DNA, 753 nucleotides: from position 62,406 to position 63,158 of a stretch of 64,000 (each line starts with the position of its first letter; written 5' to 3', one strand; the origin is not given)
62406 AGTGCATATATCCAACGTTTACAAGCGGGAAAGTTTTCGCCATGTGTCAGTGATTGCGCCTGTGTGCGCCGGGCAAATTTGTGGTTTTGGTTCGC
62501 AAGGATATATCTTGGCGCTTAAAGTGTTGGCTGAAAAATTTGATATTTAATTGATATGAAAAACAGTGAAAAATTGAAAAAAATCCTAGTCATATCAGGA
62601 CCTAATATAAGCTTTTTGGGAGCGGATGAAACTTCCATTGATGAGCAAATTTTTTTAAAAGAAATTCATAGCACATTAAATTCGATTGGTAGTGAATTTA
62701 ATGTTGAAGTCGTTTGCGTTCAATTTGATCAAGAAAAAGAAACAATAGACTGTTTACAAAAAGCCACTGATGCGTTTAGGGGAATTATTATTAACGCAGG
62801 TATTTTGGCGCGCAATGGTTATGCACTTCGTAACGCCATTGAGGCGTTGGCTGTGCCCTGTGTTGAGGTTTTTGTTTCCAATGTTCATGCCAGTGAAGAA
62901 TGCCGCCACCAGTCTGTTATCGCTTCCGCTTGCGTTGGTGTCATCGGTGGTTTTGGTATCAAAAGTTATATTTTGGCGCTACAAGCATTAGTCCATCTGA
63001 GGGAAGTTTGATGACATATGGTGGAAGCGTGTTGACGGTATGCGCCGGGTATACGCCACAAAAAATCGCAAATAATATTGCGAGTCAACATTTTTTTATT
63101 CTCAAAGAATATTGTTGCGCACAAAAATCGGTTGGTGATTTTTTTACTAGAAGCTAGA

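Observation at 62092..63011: Tandem aroQ genes: an intact type II dehydroquinase followed by a low-GC paralog that has lost essentially every catalytic residue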

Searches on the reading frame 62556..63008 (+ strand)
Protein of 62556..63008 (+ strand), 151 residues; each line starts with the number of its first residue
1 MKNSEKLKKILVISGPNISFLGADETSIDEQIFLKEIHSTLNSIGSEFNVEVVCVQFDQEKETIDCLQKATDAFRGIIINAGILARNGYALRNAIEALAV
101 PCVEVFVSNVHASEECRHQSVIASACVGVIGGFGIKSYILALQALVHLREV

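Call 7: search_protein_families(library=pfam, proteins=[window:62556-63008:+], max_evalue=0.01)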
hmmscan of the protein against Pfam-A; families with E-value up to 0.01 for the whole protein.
window:62556-63008:+ (151 aa): 1 family
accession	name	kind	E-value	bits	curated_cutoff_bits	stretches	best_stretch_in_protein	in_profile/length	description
PF01220.24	DHquinase_II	-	2.2e-38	131.5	23.3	1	9-145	1-137/138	Dehydroquinase class II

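Call 8: search_protein_families(library=ncbifam, proteins=[window:62556-63008:+], max_evalue=0.01)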
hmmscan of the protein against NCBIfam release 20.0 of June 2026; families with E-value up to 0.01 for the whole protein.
window:62556-63008:+ (151 aa): 5 families
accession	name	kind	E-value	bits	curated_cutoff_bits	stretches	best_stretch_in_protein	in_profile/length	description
NF003807.0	PRK05395.1-4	subfamily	1.3e-42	144.8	130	1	8-148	4-144/148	type II 3-dehydroquinate dehydratase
TIGR01088.1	aroQ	equivalog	8e-41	139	169.85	1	9-147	1-139/141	type II 3-dehydroquinate dehydratase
NF003805.0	PRK05395.1-2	subfamily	1.2e-40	138.4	146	1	8-148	2-142/147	type II 3-dehydroquinate dehydratase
NF003806.0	PRK05395.1-3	subfamily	2.2e-35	121.3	171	1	8-148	3-143/149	type II 3-dehydroquinate dehydratase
NF003804.0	PRK05395.1-1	subfamily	6.4e-32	110.3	195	1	6-147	3-145/151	type II 3-dehydroquinate dehydratase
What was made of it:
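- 62556..63011 (+): ORF2, a site-degenerate 'B-type' AroQ paralog (151 aa): D19, D24, I78, R81, N88, F101, S108. PF01220 131.5 bits; TIGR01088 139, below cutoff (calls 7, 8).
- Checked: ORF2: 62556-63011, 151 aa. It scores PF01220 131.5 bits, but TIGR01088 only 139, below the cutoff (calls 7, 8).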

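Call 10: search_solved_structures(query=window:62556-63008:+, show_alignments=3, max_evalue=0.00001)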
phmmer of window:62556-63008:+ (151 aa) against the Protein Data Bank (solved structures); distinct sequences matched with E-value up to 0.00001: 39.
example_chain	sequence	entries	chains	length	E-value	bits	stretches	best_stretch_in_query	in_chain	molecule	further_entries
1gqo_A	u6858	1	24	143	3e-25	91.9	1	10-146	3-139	DEHYDROQUINASE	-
2uyg_A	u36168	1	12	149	3e-25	91.9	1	10-148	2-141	3-DEHYDROQUINATE DEHYDRATASE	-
4ckz_A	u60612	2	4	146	5.7e-24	87.8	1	11-146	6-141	3-DEHYDROQUINATE DEHYDRATASE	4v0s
8idr_A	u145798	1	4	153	7.6e-24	87.4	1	9-150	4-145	3-dehydroquinate dehydratase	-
8idu_A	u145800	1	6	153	7.6e-24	87.3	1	9-150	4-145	3-dehydroquinate dehydratase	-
4ki7_A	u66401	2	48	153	2.6e-23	85.6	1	10-146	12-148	3-dehydroquinate dehydratase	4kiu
3n76_A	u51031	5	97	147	2.7e-23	85.6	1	10-146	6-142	3-dehydroquinate dehydratase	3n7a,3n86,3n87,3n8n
1h05_A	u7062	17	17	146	2.9e-23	85.5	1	11-146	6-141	3-DEHYDROQUINATE DEHYDRATASE | PROTEIN (3-DEHYDROQUINATE DEHYDRATASE)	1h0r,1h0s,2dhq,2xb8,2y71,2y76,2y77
4kiw_A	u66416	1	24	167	3.3e-23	85.3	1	10-146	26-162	3-dehydroquinate dehydratase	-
3n59_A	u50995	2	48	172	3.8e-23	85.1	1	10-146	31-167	3-dehydroquinate dehydratase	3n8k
9clz_0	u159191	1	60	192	6.2e-23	84.4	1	7-148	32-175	I3-A6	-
4ckw_A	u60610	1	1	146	1.2e-22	83.5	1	11-146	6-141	3-DEHYDROQUINATE DEHYDRATASE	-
4ckw_B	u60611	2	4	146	1.5e-22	83.2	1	11-146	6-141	3-DEHYDROQUINATE DEHYDRATASE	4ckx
4kij_A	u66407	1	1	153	1.8e-22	82.9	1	10-146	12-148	3-dehydroquinate dehydratase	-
6smf_A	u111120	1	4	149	2.3e-22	82.5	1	6-146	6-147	3-dehydroquinate dehydratase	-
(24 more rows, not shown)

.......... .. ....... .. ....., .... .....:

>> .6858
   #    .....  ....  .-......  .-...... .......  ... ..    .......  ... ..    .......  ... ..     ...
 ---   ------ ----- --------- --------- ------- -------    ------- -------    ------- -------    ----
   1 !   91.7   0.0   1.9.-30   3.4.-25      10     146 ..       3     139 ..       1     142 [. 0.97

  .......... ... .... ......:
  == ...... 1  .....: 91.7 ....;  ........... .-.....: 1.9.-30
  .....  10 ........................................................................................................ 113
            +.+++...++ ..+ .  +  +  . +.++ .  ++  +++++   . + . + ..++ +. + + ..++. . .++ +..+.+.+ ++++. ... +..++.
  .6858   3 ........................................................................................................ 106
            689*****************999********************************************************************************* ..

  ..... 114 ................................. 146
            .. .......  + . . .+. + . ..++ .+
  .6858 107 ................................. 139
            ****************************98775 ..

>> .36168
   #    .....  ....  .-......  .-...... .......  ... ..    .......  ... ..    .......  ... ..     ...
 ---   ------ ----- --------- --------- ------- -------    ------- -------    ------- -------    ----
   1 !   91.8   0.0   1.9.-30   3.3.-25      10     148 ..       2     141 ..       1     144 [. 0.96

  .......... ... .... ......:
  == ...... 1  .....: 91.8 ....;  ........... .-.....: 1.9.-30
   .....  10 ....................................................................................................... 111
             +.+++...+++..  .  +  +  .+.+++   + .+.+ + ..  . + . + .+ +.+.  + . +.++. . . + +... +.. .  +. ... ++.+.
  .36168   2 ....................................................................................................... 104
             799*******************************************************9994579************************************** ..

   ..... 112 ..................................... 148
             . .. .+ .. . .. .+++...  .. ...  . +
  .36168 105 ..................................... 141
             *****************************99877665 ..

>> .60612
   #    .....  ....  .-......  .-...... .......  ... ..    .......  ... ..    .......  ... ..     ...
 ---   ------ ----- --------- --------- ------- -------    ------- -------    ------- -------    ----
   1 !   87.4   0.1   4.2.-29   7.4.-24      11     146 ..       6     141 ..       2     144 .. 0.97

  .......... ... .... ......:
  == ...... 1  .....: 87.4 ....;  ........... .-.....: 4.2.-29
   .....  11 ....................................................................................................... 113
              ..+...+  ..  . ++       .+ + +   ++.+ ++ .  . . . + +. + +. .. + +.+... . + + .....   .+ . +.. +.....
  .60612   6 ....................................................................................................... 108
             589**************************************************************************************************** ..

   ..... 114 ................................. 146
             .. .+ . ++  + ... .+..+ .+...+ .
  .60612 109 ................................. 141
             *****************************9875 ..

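Call 11: find_homologous_proteins(query=window:62556-63008:+)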
Query window:62556-63008:+ (151 aa): 231 proteins with E <= 0.001 among 304 candidates; the best 120 are listed.
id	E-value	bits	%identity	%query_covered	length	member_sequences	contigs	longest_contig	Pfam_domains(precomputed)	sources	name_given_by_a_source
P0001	9.1e-91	319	100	100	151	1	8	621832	PF01220.25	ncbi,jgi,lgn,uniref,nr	ncbi:type II 3-dehydroquinate dehydratase [Candidatus Persebacteraceae bacterium Df01]|jgi:3-dehydro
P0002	4.3e-49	184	60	86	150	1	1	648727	PF01220.25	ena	-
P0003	2.1e-46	175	56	98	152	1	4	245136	PF01220.25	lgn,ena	-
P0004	3.1e-46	175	59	100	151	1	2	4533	PF01220.25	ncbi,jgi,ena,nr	ncbi:MAG TPA: type II 3-dehydroquinate dehydratase [Sediminispirochaeta sp.]|nr:type II 3-dehydroqui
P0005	8.2e-46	173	61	95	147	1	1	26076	PF01220.25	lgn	-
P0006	1.9e-45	172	56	99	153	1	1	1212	PF01220.25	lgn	-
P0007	3.0e-45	171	61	95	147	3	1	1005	PF01220.25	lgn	-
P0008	6.1e-45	170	60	93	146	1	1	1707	PF01220.25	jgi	-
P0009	7.9e-45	170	60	93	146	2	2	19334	PF01220.25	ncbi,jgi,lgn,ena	-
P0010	8.2e-45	170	60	93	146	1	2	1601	PF01220.25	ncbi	-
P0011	8.2e-45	170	60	93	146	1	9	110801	PF01220.25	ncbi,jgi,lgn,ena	jgi:3-dehydroquinate dehydratase-2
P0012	8.8e-45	170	57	97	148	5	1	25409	PF01220.25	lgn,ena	-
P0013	9.4e-45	170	60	93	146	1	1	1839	PF01220.25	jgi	jgi:3-dehydroquinate dehydratase-2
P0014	9.5e-45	170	58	97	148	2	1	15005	PF01220.25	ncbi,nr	ncbi:MAG: type II 3-dehydroquinate dehydratase [Spirochaetales bacterium]|nr:type II 3-dehydroquinat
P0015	1.0e-44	170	60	95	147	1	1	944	PF01220.25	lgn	-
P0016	1.3e-44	169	61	93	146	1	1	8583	PF01220.25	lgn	-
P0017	1.4e-44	169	59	98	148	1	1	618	PF01220.25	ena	-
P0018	1.5e-44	169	60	97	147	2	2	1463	PF01220.25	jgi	-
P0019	1.5e-44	169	58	95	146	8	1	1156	PF01220.25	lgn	-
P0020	1.5e-44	169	58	97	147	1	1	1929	PF01220.25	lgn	-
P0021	1.9e-44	169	58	97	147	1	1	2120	PF01220.25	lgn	-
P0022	2.1e-44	169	60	95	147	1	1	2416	PF01220.25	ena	-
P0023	2.1e-44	169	60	95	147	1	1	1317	PF01220.25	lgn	-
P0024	2.2e-44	169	60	95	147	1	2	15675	PF01220.25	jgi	-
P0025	2.8e-44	168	58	99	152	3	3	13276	PF01220.25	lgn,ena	-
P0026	3.1e-44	168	55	89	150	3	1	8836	PF01220.25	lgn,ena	-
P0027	3.4e-44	168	61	94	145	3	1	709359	PF01220.25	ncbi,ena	-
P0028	3.7e-44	168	60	95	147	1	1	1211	PF01220.25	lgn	-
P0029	3.7e-44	168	60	95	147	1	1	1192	PF01220.25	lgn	-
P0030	3.9e-44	168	60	95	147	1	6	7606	PF01220.25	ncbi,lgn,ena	-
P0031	4.9e-44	167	58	95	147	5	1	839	PF01220.25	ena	-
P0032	4.9e-44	167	60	94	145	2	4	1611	PF01220.25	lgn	-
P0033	5.3e-44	167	60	95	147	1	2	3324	PF01220.25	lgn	-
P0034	5.4e-44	167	60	93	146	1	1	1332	PF01220.25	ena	-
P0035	5.9e-44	167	58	95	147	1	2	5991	PF01220.25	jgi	jgi:3-dehydroquinate dehydratase-2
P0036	6.6e-44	167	57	99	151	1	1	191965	PF01220.25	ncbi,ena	-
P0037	6.9e-44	167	60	95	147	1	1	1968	PF01220.25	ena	-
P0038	6.9e-44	167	60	95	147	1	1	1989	PF01220.25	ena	-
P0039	8.4e-44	167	58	97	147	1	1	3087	PF01220.25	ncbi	-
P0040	9.1e-44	167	59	95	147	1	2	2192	PF01220.25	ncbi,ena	-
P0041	9.2e-44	167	58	93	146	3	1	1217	PF01220.25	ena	-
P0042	9.5e-44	166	59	95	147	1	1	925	PF01220.25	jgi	jgi:3-dehydroquinate dehydratase-2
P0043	1.0e-43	166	58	95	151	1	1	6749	PF01220.25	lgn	-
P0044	1.4e-43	166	60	96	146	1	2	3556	PF01220.25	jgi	jgi:3-dehydroquinate dehydratase-2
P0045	1.5e-43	166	59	95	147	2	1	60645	PF01220.25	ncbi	-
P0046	1.7e-43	166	59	93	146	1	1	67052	PF01220.25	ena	-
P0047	1.8e-43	166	60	96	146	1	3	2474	PF01220.25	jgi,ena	jgi:3-dehydroquinate dehydratase-2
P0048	1.9e-43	166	58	95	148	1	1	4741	PF01220.25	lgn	-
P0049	2.5e-43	165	59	88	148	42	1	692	PF01220.25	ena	-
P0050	2.8e-43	165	60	95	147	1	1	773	PF01220.25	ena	-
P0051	3.1e-43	165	58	97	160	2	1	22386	PF01220.25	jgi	jgi:3-dehydroquinate dehydratase-2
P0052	3.2e-43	165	59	95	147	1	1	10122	PF01220.25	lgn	-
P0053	3.2e-43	165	59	93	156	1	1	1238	PF01220.25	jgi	jgi:3-dehydroquinate dehydratase II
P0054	3.8e-43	165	60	94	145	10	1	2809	PF01220.25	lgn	-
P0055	5.1e-43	164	60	93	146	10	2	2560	PF01220.25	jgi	jgi:3-dehydroquinate dehydratase-2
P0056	6.1e-43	164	58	95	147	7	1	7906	PF01220.25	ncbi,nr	ncbi:MAG: type II 3-dehydroquinate dehydratase [Desulfofustis sp.]|nr:type II 3-dehydroquinate dehyd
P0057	8.5e-43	163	57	95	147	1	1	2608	PF01220.25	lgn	-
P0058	9.2e-43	163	60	93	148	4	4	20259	PF01220.25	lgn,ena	-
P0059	1.2e-42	163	58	95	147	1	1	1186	PF01220.25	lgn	-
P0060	1.3e-42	163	59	93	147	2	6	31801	PF01220.25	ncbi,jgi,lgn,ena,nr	ncbi:MAG: type II 3-dehydroquinate dehydratase [Spirochaetes bacterium RIFOXYC1_FULL_54_7]|nr:MAG: t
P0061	1.3e-42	163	59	93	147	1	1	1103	PF01220.25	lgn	-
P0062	1.7e-42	162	56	98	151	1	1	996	PF01220.25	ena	-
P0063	2.2e-42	162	58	93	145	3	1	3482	PF01220.25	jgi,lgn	-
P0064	2.5e-42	162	59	95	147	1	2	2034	PF01220.25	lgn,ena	-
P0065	2.6e-42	162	60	93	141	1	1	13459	PF01220.25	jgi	-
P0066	2.6e-42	162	59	95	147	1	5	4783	PF01220.25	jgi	jgi:3-dehydroquinate dehydratase-2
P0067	3.0e-42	162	57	95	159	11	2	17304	PF01220.25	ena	-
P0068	3.9e-42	161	59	87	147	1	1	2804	PF01220.25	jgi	-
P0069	5.0e-42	161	57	100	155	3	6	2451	PF01220.25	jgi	jgi:3-dehydroquinate dehydratase-2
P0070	8.9e-42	160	57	93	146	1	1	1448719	PF01220.25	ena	-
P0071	8.9e-42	160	58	97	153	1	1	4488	PF01220.25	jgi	-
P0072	9.1e-42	160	59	95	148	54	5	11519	PF01220.25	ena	-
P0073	9.4e-42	160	58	87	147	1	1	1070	PF01220.25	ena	-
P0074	9.8e-42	160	58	93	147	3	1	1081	PF01220.25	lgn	-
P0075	1.1e-41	160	60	93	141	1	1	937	PF01220.25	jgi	-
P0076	1.1e-41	160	58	88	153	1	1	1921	PF01220.25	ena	-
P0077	1.1e-41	160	57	93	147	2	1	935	PF01220.25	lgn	-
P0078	1.3e-41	160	59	95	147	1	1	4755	PF01220.25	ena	-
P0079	1.3e-41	160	58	87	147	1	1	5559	PF01220.25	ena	-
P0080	1.5e-41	159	57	88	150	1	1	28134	PF01220.25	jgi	jgi:3-dehydroquinate dehydratase-2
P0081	1.5e-41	159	58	87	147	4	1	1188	PF01220.25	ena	-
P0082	1.7e-41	159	57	97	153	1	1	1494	PF01220.25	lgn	-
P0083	1.9e-41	159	59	95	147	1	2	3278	PF01220.25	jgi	jgi:3-dehydroquinate dehydratase-2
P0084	2.0e-41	159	56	88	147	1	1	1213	PF01220.25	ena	-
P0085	2.0e-41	159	56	88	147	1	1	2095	PF01220.25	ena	-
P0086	2.0e-41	159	56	88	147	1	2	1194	PF01220.25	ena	-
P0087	2.0e-41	159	57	85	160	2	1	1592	PF01220.25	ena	-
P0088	2.1e-41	159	59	87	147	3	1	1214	PF01220.25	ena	-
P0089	2.1e-41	159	56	88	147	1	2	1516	PF01220.25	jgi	jgi:3-dehydroquinate dehydratase-2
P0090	2.2e-41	159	58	88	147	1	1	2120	PF01220.25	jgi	jgi:3-dehydroquinate dehydratase-2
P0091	2.5e-41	159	56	95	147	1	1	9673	PF01220.25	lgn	-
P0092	2.5e-41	159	56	94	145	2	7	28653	PF01220.25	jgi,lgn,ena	jgi:3-dehydroquinate dehydratase-2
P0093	2.7e-41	159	56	88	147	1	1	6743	PF01220.25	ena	-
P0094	2.7e-41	159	56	88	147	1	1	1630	PF01220.25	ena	-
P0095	2.8e-41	158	57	88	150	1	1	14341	PF01220.25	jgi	jgi:3-dehydroquinate dehydratase-2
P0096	2.8e-41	158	57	89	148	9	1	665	PF01220.25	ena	-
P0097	3.0e-41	158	58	87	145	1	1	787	PF01220.25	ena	-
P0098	3.4e-41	158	57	88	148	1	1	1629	PF01220.25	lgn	-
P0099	3.6e-41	158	57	87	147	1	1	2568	PF01220.25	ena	-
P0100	3.9e-41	158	57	88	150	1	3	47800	PF01220.25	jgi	jgi:3-dehydroquinate dehydratase-2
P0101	4.6e-41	158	57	93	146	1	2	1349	PF01220.25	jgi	jgi:3-dehydroquinate dehydratase-2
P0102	5.2e-41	158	56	88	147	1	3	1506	PF01220.25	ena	-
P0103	5.4e-41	158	56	88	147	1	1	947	PF01220.25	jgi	jgi:3-dehydroquinate dehydratase-2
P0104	5.4e-41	158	56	88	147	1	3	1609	PF01220.25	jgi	jgi:3-dehydroquinate dehydratase-2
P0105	6.4e-41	157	57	88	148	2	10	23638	PF01220.25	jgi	-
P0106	9.6e-41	157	57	88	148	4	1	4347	PF01220.25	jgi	jgi:3-dehydroquinate dehydratase-2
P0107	1.1e-40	157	56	88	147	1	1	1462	PF01220.25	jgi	jgi:3-dehydroquinate dehydratase-2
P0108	1.2e-40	156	58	96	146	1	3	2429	PF01220.25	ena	-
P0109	1.2e-40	156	57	87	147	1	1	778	PF01220.25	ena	-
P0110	1.2e-40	156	58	88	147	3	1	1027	PF01220.25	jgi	jgi:3-dehydroquinate dehydratase-2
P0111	1.3e-40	156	54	98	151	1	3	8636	PF01220.25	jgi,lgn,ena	-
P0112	1.3e-40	156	59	94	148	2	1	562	PF01220.25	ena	-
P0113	1.3e-40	156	58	88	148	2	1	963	PF01220.25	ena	-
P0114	1.4e-40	156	58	93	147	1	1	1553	PF01220.25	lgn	-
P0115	1.4e-40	156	58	95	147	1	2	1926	PF01220.25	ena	-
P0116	1.8e-40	156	57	88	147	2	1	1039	PF01220.25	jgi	jgi:3-dehydroquinate dehydratase-2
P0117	1.9e-40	156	59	95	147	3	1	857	PF01220.25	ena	-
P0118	2.1e-40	156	57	88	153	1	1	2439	PF01220.25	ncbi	-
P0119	2.3e-40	156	56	88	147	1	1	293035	PF01220.25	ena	-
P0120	2.8e-40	155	56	99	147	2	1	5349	PF01220.25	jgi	jgi:3-dehydroquinate dehydratase-2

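Call 14: find_encoding_contigs(protein=P0002, flank=8000, max_places=2)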
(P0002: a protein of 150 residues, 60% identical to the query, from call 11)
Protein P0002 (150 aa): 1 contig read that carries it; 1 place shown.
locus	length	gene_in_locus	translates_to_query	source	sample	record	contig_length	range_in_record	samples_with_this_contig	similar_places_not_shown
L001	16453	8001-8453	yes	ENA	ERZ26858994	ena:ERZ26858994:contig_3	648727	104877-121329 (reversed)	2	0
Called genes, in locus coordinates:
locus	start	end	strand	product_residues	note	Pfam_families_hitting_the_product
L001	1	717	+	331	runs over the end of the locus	PF03480:DctP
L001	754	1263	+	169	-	PF04290:DctQ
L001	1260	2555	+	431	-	PF06808:DctM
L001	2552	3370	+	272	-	PF00285:Citrate_synt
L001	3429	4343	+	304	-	PF01261:AP_endonuc_2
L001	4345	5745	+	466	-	PF00171:Aldedh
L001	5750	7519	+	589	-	PF02776:TPP_enzyme_N, PF00205:TPP_enzyme_M, PF02775:TPP_enzyme_C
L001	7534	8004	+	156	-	PF01220:DHquinase_II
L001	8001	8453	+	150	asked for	PF01220:DHquinase_II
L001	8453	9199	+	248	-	PF01261:AP_endonuc_2 (faint)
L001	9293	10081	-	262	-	PF22564:HAAS (weak)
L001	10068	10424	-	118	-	PF03551:PadR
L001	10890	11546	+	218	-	PF13098:Thioredoxin_2 (weak), PF13462:Thioredoxin_4, PF01323:DSBA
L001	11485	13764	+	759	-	PF17764:PriA_3primeBD, PF00270:DEAD, PF04851:ResIII, PF00271:Helicase_C (faint), PF18319:Zn_ribbon_PriA (weak), PF18074:PriA_C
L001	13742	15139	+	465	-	PF01554:MatE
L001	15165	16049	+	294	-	PF00892:EamA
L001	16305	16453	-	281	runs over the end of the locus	PF00756:Esterase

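Call 15: find_encoding_contigs(protein=P0027, flank=8000, max_places=2)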
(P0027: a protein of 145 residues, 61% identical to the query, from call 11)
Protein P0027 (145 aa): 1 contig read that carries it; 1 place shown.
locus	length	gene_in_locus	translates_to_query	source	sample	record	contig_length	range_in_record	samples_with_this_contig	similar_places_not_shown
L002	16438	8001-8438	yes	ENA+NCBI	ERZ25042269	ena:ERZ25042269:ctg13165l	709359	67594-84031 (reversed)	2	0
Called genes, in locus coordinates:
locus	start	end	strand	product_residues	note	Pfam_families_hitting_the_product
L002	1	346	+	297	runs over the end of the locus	PF14312:FG-GAP_2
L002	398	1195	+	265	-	PF01987:AIM24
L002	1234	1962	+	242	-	PF12315:DA1-like (weak)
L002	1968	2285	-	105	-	-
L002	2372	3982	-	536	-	PF00149:Metallophos, PF02872:5_nucleotid_C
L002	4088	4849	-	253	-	-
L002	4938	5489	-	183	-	PF10029:DUF2271 (faint)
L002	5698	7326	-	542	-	PF23376:Fn3_VIN3 (faint), PF24489:Ig_J_second (faint), PF25059:FN3_DSCAM-DSCAML_C (faint), PF00041:fn3, PF16656:Pur_ac_phosph_N (weak)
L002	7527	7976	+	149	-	PF01220:DHquinase_II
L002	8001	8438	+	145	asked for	PF01220:DHquinase_II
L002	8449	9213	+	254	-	PF01261:AP_endonuc_2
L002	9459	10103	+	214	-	PF00392:GntR, PF07729:FCD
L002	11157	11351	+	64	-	PF00528:BPD_transp_1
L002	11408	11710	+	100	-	-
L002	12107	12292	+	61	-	PF00005:ABC_tran (weak)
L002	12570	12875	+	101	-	-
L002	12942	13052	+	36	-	-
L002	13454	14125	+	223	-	PF03737:RraA-like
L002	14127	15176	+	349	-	PF02615:Ldh_2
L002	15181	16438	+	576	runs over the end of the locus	PF02730:AFOR_N, PF01314:AFOR_C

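Call 16: find_encoding_contigs(protein=P0070, flank=8000, max_places=2)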
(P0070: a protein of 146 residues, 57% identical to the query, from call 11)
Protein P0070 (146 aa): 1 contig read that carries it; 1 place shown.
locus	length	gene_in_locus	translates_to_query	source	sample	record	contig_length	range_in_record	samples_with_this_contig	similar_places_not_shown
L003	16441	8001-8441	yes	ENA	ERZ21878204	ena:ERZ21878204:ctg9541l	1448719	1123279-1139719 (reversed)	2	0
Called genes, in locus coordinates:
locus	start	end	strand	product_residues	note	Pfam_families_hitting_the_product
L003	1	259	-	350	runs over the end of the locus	PF02615:Ldh_2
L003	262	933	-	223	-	PF03737:RraA-like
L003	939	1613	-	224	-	PF00392:GntR, PF07729:FCD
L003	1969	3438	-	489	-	PF00171:Aldedh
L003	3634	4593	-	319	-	PF20434:BD-FAE, PF07859:Abhydrolase_3, PF00326:Peptidase_S9 (faint)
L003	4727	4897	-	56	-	-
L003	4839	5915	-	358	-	PF16868:NMT1_3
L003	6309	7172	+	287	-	PF08501:Shikimate_dh_N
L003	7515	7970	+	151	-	PF01220:DHquinase_II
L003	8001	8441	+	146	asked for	PF01220:DHquinase_II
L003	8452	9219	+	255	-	PF01261:AP_endonuc_2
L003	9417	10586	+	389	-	PF00083:Sugar_tr (weak), PF12832:MFS_1_like, PF07690:MFS_1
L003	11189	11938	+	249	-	PF00392:GntR, PF07729:FCD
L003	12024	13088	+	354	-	PF13483:Lactamase_B_3, PF12706:Lactamase_B_2 (weak)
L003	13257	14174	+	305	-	PF02737:3HCDH_N, PF00725:3HCDH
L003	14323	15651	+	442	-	PF01547:SBP_bac_1, PF13416:SBP_bac_8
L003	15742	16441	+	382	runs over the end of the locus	PF00528:BPD_transp_1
